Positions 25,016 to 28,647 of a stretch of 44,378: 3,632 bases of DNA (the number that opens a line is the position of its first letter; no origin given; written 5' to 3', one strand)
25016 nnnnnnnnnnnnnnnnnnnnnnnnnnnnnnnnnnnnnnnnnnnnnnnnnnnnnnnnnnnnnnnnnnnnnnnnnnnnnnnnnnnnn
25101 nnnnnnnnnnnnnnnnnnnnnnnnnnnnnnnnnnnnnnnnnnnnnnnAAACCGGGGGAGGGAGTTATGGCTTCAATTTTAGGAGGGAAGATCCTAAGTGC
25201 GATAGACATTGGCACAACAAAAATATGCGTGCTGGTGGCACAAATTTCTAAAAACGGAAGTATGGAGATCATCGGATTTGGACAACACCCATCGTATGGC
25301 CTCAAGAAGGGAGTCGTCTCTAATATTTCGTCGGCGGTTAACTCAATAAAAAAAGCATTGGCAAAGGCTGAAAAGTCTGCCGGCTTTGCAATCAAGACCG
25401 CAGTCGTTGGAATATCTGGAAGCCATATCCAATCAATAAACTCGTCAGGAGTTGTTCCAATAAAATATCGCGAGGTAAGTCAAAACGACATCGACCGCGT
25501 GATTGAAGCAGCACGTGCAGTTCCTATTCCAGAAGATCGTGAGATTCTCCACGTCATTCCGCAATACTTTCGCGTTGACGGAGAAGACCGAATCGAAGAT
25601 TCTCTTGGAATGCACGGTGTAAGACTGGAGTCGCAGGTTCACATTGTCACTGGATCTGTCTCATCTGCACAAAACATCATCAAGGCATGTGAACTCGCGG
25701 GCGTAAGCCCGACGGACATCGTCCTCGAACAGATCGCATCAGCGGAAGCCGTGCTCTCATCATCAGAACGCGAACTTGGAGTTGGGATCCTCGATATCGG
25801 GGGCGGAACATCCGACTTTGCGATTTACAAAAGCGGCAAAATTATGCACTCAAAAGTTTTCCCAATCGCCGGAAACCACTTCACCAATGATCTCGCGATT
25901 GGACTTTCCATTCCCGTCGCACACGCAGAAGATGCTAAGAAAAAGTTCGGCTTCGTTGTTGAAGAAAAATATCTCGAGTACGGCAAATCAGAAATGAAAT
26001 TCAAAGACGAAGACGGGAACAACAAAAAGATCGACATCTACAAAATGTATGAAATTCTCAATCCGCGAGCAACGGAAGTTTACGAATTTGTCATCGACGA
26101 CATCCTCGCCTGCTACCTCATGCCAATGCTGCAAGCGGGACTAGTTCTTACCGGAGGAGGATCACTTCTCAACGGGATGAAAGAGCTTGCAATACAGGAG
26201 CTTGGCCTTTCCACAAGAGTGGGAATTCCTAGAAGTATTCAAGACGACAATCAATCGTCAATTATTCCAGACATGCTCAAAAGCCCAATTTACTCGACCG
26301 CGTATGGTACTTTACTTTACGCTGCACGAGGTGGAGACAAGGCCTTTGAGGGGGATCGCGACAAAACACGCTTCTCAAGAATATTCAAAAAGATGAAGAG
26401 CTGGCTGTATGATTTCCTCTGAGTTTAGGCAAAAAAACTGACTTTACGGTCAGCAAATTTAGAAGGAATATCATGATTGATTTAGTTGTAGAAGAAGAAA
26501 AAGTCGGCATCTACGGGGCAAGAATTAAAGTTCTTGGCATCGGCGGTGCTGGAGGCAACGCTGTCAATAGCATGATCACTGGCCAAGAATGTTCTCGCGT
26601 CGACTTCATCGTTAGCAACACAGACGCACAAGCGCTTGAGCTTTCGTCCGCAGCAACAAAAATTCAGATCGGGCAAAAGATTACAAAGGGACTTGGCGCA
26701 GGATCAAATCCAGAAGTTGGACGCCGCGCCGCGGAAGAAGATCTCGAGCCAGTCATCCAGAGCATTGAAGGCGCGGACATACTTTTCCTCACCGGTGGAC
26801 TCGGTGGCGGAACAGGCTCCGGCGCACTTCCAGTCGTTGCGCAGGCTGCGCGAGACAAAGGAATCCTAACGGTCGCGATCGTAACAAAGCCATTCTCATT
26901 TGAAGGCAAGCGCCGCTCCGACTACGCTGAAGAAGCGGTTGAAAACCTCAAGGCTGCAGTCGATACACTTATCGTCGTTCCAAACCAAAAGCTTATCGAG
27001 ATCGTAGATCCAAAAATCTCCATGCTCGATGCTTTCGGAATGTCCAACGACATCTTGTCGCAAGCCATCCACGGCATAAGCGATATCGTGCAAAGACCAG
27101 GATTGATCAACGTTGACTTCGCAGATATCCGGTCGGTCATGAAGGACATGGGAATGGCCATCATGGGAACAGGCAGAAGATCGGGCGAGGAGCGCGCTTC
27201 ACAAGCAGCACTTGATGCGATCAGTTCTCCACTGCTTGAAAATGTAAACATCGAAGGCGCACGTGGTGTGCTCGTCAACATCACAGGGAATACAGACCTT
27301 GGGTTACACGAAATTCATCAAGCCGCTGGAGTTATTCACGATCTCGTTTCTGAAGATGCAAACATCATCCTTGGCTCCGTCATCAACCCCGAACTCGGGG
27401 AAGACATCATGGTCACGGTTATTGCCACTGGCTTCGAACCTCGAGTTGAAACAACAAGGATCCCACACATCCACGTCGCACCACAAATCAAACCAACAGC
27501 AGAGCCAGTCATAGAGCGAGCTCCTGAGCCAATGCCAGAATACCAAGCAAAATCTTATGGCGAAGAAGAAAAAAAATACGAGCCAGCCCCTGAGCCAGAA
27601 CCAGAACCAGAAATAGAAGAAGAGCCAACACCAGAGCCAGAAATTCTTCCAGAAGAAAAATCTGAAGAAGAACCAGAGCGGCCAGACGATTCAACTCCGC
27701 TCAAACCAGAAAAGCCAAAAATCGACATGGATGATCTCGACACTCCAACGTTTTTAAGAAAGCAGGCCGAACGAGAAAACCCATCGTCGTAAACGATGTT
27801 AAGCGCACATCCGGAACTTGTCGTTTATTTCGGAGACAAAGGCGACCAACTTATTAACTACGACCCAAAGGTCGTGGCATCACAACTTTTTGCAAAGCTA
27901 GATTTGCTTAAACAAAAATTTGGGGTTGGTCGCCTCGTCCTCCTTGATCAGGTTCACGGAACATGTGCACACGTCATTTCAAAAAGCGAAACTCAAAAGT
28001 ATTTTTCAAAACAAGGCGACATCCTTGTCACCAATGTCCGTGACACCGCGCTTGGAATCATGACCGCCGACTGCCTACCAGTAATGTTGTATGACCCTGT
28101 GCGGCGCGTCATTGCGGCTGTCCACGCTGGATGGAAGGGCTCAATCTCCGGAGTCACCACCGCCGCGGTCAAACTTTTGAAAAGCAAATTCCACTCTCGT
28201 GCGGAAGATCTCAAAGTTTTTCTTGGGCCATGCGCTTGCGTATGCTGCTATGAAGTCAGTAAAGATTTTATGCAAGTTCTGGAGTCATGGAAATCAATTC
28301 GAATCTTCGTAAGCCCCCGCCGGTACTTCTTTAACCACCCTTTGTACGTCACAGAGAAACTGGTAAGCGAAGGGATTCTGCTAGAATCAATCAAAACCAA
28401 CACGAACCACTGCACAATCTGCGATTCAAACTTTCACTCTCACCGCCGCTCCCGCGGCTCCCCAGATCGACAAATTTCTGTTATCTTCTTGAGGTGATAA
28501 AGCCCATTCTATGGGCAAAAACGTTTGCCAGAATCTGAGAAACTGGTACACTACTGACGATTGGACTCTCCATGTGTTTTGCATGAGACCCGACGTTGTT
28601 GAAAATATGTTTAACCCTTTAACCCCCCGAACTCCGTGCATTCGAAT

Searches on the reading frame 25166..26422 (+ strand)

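Call 37: search_protein_families(library=pfam, proteins=[window:25166-26422:+], max_evalue=0.0001)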
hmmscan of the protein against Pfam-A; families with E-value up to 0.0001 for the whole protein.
window:25166-26422:+ (418 aa): 5 families
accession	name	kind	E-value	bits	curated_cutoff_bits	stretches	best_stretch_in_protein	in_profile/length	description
PF14450.12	FtsA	-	5.6e-36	124.1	31.8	2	208-381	2-127/127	Cell division protein FtsA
PF02491.25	SHS2_FTSA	-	1.2e-30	106.2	25.4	1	85-162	1-79/79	SHS2 domain inserted in FTSA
PF06723.19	MreB_Mbl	-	5.8e-14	52.1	27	1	169-352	110-303/327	MreB/Mbl protein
PF11104.14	PilM_2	-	2.9e-08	33.5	27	0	187-261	157-237/340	Type IV pilus assembly protein PilM;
PF06277.17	EutA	-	3.2e-05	23.5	27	0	195-239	134-178/475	Ethanolamine utilisation protein EutA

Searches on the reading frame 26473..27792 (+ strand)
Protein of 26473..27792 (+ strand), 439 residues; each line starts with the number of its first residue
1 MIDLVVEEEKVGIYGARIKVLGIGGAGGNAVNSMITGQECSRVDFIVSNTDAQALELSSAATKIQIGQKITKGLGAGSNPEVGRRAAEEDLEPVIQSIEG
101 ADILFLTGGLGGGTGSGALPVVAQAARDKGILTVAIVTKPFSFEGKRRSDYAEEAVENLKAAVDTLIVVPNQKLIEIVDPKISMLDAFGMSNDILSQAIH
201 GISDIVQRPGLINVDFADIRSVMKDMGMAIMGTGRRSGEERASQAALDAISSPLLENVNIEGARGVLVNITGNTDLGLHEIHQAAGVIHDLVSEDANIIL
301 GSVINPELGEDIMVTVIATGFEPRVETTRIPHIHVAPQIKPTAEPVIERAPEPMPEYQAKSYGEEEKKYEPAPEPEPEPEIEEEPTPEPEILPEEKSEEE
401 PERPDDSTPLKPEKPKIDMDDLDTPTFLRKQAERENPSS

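Call 37: search_protein_families(library=pfam, proteins=[window:26473-27792:+], max_evalue=0.0001)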
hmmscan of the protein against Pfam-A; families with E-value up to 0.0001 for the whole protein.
window:26473-27792:+ (439 aa): 2 families
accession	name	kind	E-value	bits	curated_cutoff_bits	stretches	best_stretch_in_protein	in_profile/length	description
PF00091.31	Tubulin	-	9.6e-47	160.2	33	1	17-179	1-190/190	Tubulin/FtsZ family, GTPase domain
PF12327.13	FtsZ_C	-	1.7e-32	112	27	1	227-322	1-95/95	FtsZ family, C-terminal domain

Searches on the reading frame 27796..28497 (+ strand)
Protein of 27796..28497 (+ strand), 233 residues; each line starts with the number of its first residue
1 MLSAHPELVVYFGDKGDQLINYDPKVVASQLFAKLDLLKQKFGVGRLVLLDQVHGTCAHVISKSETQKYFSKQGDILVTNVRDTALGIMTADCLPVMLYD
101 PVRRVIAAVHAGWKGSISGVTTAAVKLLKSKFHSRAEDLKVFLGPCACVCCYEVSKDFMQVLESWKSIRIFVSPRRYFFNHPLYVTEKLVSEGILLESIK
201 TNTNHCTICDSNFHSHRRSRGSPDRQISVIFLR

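Call 37: search_protein_families(library=pfam, proteins=[window:27796-28497:+], max_evalue=0.0001)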
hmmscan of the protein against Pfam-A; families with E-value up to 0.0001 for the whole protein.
window:27796-28497:+ (233 aa): 1 family
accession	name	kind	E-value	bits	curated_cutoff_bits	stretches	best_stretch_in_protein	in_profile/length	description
PF02578.20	Cu-oxidase_4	-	2e-48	165.3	22.9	1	37-230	34-237/238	Multi-copper polyphenol oxidoreductase laccase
